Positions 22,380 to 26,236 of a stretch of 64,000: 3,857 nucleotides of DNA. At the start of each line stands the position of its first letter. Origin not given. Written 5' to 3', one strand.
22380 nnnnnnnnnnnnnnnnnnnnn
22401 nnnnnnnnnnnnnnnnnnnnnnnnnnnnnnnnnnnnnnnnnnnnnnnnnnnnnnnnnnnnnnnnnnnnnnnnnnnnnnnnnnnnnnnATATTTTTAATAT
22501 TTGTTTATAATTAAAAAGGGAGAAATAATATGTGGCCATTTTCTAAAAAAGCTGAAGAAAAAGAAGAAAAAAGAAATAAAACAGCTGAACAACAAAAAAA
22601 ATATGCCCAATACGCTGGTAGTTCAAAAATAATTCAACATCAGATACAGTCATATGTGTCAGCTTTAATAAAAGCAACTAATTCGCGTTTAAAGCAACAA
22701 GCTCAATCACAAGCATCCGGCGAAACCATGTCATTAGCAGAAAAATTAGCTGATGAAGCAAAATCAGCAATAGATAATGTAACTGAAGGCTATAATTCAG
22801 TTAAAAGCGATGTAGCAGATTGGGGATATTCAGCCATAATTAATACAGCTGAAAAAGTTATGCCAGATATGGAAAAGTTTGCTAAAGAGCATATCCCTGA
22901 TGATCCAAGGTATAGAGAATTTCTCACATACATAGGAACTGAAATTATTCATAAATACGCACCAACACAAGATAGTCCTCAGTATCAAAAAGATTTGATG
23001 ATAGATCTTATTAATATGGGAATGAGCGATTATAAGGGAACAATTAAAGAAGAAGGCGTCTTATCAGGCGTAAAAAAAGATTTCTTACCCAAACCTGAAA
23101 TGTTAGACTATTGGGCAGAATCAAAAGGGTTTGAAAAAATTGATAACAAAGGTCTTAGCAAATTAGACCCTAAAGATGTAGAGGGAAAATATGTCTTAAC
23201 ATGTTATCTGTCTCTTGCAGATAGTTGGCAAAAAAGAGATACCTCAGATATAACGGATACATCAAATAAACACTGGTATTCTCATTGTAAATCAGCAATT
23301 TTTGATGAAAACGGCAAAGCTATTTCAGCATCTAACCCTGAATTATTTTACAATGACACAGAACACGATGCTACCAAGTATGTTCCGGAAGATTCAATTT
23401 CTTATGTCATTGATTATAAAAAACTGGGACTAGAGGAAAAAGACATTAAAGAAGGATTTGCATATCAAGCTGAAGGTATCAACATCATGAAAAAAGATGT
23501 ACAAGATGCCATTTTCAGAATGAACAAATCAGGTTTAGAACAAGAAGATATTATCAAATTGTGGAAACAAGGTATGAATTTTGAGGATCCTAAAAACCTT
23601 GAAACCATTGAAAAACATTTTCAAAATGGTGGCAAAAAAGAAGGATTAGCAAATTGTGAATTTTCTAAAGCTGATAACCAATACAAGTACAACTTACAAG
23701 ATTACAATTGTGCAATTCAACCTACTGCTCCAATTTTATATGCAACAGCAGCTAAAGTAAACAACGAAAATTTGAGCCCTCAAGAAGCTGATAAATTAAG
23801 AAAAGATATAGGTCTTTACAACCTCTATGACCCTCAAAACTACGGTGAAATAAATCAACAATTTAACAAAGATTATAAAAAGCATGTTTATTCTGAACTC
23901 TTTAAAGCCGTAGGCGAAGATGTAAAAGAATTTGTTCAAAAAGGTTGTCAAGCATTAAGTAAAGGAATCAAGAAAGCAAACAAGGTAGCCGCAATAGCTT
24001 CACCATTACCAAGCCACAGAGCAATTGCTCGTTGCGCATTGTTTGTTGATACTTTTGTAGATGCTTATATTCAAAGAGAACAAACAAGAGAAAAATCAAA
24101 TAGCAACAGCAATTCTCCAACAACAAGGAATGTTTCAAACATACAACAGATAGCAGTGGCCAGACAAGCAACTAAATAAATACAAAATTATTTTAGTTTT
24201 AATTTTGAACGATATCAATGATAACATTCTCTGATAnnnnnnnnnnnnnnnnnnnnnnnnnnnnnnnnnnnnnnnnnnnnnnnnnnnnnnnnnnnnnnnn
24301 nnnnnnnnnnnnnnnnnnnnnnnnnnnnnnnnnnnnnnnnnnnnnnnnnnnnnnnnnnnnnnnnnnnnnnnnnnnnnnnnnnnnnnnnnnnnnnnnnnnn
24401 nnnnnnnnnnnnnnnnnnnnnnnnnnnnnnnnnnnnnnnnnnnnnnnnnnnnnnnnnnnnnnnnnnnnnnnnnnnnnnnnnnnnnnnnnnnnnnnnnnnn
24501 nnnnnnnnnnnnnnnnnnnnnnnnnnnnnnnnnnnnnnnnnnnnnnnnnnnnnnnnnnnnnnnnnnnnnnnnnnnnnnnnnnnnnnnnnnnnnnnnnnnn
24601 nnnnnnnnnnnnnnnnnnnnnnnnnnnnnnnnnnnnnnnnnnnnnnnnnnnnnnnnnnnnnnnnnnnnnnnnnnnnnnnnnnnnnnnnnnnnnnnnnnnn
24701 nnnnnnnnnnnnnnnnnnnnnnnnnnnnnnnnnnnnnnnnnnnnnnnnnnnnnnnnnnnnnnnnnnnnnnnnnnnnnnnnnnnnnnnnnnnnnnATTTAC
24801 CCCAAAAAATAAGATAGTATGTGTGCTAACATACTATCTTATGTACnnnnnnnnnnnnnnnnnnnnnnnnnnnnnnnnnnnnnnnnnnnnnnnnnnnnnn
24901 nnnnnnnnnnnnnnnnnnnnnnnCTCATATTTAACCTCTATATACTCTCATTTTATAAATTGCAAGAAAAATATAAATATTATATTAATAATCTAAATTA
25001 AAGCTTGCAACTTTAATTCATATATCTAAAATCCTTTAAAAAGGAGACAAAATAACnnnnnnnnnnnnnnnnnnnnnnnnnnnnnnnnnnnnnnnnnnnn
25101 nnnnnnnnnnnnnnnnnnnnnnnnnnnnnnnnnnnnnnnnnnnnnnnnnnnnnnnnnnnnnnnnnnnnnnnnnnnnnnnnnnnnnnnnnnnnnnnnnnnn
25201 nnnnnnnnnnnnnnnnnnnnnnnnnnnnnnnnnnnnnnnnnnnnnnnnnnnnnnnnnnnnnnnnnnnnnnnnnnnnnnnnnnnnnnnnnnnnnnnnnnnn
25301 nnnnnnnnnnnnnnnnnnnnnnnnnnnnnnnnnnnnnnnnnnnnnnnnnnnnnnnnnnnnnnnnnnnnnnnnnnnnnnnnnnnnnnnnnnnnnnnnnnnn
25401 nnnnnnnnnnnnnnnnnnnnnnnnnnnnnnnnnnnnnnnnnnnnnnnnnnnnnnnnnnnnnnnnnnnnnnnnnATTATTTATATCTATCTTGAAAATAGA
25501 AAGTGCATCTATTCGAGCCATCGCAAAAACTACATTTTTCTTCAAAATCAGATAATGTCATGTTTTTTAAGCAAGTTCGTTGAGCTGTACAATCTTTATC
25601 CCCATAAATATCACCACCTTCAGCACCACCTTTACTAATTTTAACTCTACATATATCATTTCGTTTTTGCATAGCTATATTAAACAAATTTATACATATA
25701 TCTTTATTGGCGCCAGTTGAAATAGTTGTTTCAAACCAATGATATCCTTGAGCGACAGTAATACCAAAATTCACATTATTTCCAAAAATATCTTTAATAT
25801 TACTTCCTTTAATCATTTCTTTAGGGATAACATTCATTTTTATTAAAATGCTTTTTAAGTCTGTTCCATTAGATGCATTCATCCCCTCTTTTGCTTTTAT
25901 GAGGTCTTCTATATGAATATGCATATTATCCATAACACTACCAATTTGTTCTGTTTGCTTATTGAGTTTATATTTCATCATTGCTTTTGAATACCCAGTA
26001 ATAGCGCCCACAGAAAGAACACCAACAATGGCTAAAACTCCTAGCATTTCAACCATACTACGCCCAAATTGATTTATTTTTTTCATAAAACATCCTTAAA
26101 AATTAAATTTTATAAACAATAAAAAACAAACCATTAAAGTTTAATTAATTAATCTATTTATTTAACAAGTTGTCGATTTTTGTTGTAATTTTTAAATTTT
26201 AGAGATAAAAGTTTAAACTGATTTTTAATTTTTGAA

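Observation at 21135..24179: Tandem diverged paralogs sharing a near-identical charged N-terminal 30-aa leader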

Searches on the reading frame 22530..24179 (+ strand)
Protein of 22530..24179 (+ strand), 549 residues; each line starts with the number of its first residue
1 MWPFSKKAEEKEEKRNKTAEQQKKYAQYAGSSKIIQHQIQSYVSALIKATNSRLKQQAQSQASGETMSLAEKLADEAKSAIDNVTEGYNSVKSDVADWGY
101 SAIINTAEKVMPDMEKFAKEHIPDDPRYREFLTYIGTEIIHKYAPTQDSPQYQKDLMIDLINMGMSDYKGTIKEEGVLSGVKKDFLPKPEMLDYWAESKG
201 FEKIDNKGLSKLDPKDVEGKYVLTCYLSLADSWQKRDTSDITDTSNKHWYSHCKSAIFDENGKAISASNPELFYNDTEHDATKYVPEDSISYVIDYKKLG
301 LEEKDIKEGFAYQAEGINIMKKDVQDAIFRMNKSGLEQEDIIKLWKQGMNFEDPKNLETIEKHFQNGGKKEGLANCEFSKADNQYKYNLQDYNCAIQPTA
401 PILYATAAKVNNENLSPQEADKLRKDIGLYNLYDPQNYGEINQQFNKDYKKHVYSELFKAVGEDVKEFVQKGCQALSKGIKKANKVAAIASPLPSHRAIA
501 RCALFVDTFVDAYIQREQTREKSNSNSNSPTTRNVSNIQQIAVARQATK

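Call 5: search_protein_families(library=pfam, proteins=[window:22530-24179:+], max_evalue=1)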
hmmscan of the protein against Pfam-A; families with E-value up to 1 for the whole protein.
window:22530-24179:+ (549 aa): 1 family
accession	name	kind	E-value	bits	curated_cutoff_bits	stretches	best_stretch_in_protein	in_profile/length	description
PF14787.11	zf-CCHC_5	-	0.04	14.1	27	1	247-268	12-32/36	GAG-polyprotein viral zinc-finger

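Call 6: search_protein_families(library=ncbifam, proteins=[window:22530-24179:+], max_evalue=1)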
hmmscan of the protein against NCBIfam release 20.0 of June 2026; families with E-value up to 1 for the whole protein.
window:22530-24179:+ (549 aa): 1 family
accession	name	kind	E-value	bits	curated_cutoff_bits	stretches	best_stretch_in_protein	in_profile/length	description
TIGR03381.1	agmatine_aguB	equivalog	0.062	12.6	410.25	1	11-131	13-125/279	N-carbamoylputrescine amidase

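Call 7: search_solved_structures(query=window:22530-24179:+, max_evalue=10)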
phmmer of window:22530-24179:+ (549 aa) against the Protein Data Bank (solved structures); distinct sequences matched with E-value up to 10: 0.

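Call 12: find_homologous_proteins(query=window:22530-24176:+, max_evalue=0.001)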
Query window:22530-24176:+ (549 aa): 28 proteins with E <= 0.001 among 8000 candidates.
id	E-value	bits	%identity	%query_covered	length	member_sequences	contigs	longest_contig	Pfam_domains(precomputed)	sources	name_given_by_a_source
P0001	0.0e+0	1235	100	100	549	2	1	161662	-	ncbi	-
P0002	1.9e-214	731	47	77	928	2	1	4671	-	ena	-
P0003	1.7e-142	494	55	77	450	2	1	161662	-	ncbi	-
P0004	1.3e-141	491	55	77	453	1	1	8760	-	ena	-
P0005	1.1e-126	442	52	76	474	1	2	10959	-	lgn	-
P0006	2.2e-125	437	53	65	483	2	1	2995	-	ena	-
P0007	1.2e-123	432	50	76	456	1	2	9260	-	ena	-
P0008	5.5e-118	413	52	64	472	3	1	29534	-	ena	-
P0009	4.9e-117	410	51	68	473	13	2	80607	-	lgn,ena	-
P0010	2.9e-116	407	53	64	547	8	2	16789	-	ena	-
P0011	1.0e-115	406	44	74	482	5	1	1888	-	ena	-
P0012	1.0e-112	396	51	64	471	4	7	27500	-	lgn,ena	-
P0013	1.3e-112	395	50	65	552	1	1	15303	-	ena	-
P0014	9.6e-111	389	48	69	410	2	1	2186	-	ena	-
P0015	1.6e-108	382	49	63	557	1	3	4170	-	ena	-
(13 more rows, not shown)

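Call 14: find_encoding_contigs(protein=P0001, flank=10000, max_places=3)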
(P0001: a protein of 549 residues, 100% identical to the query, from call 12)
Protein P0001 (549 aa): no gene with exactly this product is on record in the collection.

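Call 15: find_encoding_contigs(protein=P0009, flank=8000, max_places=3)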
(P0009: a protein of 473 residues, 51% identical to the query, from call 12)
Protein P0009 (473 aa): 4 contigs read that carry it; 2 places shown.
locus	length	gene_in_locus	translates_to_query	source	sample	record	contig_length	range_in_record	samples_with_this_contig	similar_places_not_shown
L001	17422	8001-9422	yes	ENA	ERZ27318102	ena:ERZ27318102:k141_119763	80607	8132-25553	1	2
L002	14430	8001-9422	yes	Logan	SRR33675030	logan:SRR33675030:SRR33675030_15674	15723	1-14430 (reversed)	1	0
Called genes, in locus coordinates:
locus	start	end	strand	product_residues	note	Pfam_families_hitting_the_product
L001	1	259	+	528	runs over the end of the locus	PF00009:GTP_EFTU, PF01926:MMR_HSR1 (weak), PF22042:EF-G_D2, PF03144:GTP_EFTU_D2, PF16658:RF3_C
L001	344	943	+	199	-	PF12725:DUF3810 (weak)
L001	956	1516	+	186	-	PF12682:Flavodoxin_4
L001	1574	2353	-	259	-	-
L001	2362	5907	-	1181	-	-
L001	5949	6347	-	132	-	-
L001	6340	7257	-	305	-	-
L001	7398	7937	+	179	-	PF00583:Acetyltransf_1 (weak), PF13302:Acetyltransf_3, PF13420:Acetyltransf_4 (weak)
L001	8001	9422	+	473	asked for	-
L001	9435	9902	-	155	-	-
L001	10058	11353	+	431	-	PF12801:Fer4_5, PF12801:Fer4_5, PF12838:Fer4_7 (weak), PF13237:Fer4_10 (weak), PF13183:Fer4_8 (weak), PF13187:Fer4_9, PF14697:Fer4_21, PF00037:Fer4, +12 more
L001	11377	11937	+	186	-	PF03358:FMN_red, PF12641:Flavodoxin_3 (faint), PF12682:Flavodoxin_4, PF12724:Flavodoxin_5 (faint)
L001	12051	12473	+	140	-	-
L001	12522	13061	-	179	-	PF01327:Pep_deformylase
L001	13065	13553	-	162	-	PF01029:NusB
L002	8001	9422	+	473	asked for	-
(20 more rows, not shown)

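Call 21: find_encoding_contigs(protein=P0004, flank=8000, max_places=3)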
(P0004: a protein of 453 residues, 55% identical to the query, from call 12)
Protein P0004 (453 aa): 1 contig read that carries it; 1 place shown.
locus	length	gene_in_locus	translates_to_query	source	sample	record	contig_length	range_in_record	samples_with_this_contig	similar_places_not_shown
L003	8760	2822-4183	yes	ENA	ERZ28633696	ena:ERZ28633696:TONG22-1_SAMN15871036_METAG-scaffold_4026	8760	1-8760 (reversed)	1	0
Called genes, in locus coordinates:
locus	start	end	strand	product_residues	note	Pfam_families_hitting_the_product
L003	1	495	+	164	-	?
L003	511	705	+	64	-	PF04102:SlyX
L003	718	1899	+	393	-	PF07969:Amidohydro_3 (weak), PF01979:Amidohydro_1, PF07969:Amidohydro_3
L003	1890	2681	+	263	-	PF01182:Glucosamine_iso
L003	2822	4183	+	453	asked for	-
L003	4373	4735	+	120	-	-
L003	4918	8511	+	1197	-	-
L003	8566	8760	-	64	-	?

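Call 22: find_encoding_contigs(protein=P0005, flank=8000, max_places=3)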
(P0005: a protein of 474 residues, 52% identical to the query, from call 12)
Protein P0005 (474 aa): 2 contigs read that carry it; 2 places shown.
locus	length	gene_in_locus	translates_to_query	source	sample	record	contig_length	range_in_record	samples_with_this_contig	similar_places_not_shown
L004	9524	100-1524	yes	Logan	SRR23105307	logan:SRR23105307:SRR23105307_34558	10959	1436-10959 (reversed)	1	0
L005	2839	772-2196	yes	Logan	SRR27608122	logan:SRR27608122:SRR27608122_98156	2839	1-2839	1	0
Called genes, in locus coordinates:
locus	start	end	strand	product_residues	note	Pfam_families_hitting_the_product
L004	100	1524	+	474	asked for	-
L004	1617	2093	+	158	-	PF00364:Biotin_lipoyl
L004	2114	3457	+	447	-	PF00289:Biotin_carb_N, PF02222:ATP-grasp, PF02786:CPSase_L_D2, PF07478:Dala_Dala_lig_C, PF02785:Biotin_carb_C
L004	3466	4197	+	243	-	-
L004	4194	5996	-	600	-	PF00005:ABC_tran, PF00006:ATP-synt_ab (faint), PF01926:MMR_HSR1 (faint), PF02463:SMC_N (faint), PF07728:AAA_5 (faint), PF13175:AAA_15 (faint), PF00005:ABC_tran, PF16326:ABC_tran_CTD, +5 more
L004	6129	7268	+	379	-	PF08238:Sel1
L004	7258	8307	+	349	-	PF03706:LPG_synthase_TM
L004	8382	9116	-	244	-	PF01643:Acyl-ACP_TE, PF13279:4HBT_2 (faint), PF20791:Acyl-ACP_TE_C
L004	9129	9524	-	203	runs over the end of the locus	PF01464:SLT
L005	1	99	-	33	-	?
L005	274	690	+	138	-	PF00892:EamA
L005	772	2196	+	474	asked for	-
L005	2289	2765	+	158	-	PF00364:Biotin_lipoyl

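Call 57: search_protein_families(library=padloc, proteins=[window:22530-24176:+], max_evalue=0.1)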
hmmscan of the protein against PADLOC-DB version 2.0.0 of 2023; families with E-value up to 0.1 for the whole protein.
window:22530-24176:+ (549 aa): 0 families

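Call 58: search_protein_families(library=phrogs, proteins=[window:22530-24176:+], max_evalue=0.1)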
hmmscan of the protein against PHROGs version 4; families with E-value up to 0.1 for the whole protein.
window:22530-24176:+ (549 aa): 0 families

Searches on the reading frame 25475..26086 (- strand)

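Call 5: search_protein_families(library=pfam, proteins=[window:25475-26086:-], max_evalue=1)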
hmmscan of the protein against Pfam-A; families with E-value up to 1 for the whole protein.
window:25475-26086:- (203 aa): 3 families
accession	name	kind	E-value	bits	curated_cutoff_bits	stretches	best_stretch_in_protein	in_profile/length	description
PF08805.16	PilS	-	0.027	15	22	1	58-160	17-104/138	PilS N terminal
PF07963.17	N_methyl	-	0.032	14.2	21.2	1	10-29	8-27/27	Prokaryotic N-terminal methylation motif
PF01848.21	HOK_GEF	-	0.087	12.9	22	1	130-156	9-35/42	Hok/gef family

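Call 6: search_protein_families(library=ncbifam, proteins=[window:25475-26086:-], max_evalue=1)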
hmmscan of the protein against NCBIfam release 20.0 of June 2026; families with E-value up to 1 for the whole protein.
window:25475-26086:- (203 aa): 5 families
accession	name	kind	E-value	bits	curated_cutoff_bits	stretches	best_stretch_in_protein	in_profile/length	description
NF045978.1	ComEA_MAG0490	equivalog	0.016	15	98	1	21-124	7-117/162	MAG0490 family ComEA-like DNA-binding protein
NF007800.0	PRK10506.1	equivalog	0.05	13.4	158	1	4-55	6-57/163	prepilin peptidase-dependent protein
NF007660.0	PRK10332.1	equivalog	0.082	13.4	86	1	5-47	7-49/107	prepilin-type N-terminal cleavage/methylation domain-containing protein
TIGR04188.1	methyltr_grsp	subfamily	0.21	10.9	380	1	11-44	99-132/363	ATP-grasp peptide maturase system methyltransferase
TIGR02532.1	IV_pilin_GFxxxE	domain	0.69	9.9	16.3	0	10-29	5-24/24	prepilin-type N-terminal cleavage/methylation domain-containing protein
